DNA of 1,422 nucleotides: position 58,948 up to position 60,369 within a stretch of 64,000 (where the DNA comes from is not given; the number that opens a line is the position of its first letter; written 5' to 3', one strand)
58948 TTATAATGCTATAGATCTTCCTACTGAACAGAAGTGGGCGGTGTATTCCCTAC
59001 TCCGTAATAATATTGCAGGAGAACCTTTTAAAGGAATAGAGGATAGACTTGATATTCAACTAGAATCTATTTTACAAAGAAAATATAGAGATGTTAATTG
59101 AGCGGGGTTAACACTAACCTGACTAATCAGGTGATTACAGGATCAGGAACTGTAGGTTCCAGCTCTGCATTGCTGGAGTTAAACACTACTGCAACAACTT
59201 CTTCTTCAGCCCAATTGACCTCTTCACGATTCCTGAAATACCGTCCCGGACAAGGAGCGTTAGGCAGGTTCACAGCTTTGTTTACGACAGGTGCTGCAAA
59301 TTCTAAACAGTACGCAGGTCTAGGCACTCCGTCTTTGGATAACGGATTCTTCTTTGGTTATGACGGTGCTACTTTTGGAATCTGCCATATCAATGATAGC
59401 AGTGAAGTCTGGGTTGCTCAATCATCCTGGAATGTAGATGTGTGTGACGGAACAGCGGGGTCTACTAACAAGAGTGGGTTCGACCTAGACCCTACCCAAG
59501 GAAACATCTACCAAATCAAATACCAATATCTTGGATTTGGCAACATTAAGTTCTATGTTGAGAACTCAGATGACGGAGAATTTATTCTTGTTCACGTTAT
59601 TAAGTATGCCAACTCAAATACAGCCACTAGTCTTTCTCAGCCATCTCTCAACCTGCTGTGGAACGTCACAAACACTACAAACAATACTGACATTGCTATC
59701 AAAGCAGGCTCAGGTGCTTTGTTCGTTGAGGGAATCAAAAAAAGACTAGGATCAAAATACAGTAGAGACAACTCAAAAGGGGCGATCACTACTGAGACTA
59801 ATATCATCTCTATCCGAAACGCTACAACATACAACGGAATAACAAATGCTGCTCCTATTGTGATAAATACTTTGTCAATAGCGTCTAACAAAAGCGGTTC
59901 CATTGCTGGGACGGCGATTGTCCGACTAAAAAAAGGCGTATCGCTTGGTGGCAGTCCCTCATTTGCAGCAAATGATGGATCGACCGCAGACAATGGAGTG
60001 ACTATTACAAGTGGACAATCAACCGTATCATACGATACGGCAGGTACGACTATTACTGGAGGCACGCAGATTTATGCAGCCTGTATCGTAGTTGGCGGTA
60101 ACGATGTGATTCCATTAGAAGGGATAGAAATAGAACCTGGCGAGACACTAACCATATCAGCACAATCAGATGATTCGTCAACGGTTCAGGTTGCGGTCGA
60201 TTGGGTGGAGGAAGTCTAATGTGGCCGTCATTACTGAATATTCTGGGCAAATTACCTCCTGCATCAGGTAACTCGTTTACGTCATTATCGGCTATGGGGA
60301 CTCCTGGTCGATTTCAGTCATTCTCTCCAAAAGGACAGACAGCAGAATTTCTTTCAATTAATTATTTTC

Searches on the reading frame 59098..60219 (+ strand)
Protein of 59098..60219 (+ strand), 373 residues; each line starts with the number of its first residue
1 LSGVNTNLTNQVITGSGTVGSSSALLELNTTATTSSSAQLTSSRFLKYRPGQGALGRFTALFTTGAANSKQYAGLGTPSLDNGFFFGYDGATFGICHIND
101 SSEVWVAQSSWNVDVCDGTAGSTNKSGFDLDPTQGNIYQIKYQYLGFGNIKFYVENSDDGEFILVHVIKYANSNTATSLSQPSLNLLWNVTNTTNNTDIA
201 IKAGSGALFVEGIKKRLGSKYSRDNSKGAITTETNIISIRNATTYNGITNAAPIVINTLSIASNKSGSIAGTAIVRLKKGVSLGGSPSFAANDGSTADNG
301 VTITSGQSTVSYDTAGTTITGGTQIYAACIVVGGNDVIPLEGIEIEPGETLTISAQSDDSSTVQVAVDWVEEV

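Call 10: search_protein_families(library=phrogs, proteins=[window:59098-60219:+], max_evalue=0.001)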
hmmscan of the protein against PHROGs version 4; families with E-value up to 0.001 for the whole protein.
window:59098-60219:+ (373 aa): 1 family
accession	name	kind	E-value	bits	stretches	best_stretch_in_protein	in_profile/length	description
phrog_1645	-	head and packaging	2.9e-39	136.1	1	8-345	78-402/440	virion structural protein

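Call 24: search_dna_similar(query=window:59098-60219:+, collection=phages, mode=protein, max_rows=15)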
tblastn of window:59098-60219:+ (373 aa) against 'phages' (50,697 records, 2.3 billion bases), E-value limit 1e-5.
Records with a match: 43; places in all: 43; records where one place covers at least 80% of the query: 0.
Best place of each record, by identity: <60% 43.
By first word of the organism name: Synechococcus 27; Cyanophage 13; Puniceispirillum 2; uncultured 1.
By host as written in the record: Synechococcus 22; Synechococcus sp. WH7803 5; Synechococcus sp. MW02 5; Synechococcus sp. 4; Synechococcus sp. WH 7803 2; Candidatus Puniceispirillum marinum IMCC1322 2; Synechococcus sp. WH8102 2; - 1.
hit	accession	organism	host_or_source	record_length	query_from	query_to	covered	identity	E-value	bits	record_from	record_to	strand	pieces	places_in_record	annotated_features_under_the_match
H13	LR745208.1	uncultured phage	metagenomic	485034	46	268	60%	42.0%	1e-17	150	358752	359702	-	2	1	record has no annotation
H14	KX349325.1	Cyanophage S-RIM12_W1_24_0910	Synechococcus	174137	44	267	60%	28.1%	4e-10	68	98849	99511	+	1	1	virion structural protein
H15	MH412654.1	Synechococcus phage S-T4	Synechococcus sp. WH 7803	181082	102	277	47%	27.6%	3e-12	74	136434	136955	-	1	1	virion structural protein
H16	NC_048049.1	Synechococcus phage S-T4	Synechococcus sp. WH 7803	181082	102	277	47%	27.6%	3e-12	74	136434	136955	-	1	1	virion structural protein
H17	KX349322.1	Cyanophage S-RIM12_Sn_31_0910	Synechococcus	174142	44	183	38%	32.9%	8e-10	67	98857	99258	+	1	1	virion structural protein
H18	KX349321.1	Cyanophage S-RIM12_Sn_07_0910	Synechococcus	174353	44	183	38%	32.9%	8e-10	67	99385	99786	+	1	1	virion structural protein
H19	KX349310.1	Cyanophage S-RIM12 isolate RW_01_0310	Synechococcus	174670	44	183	38%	32.9%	8e-10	67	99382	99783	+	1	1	virion structural protein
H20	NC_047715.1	Cyanophage S-RIM12 isolate RW_01_0310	Synechococcus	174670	44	183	38%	32.9%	8e-10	67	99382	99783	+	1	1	virion structural protein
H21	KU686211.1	Synechococcus phage S-WAM2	Synechococcus sp.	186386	48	183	36%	32.4%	8e-8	60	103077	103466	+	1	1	hypothetical protein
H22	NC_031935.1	Synechococcus phage S-WAM2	Synechococcus sp.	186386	48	183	36%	32.4%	8e-8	60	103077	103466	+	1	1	virion structural protein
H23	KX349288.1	Synechococcus phage S-RIM8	Synechococcus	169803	44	183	38%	31.3%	4e-8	61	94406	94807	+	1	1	hypothetical protein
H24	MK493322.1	Synechococcus phage S-RIM8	Synechococcus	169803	44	183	38%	31.3%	4e-8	61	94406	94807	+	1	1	hypothetical protein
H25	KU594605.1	Cyanophage S-RIM50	Synechococcus sp.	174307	48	183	36%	30.7%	4e-7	58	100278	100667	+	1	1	hypothetical protein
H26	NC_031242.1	Cyanophage S-RIM50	Synechococcus sp.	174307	48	183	36%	30.7%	4e-7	58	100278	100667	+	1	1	virion structural protein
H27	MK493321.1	Cyanophage S-RIM4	Synechococcus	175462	46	172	34%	32.8%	1e-7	60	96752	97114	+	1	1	hypothetical protein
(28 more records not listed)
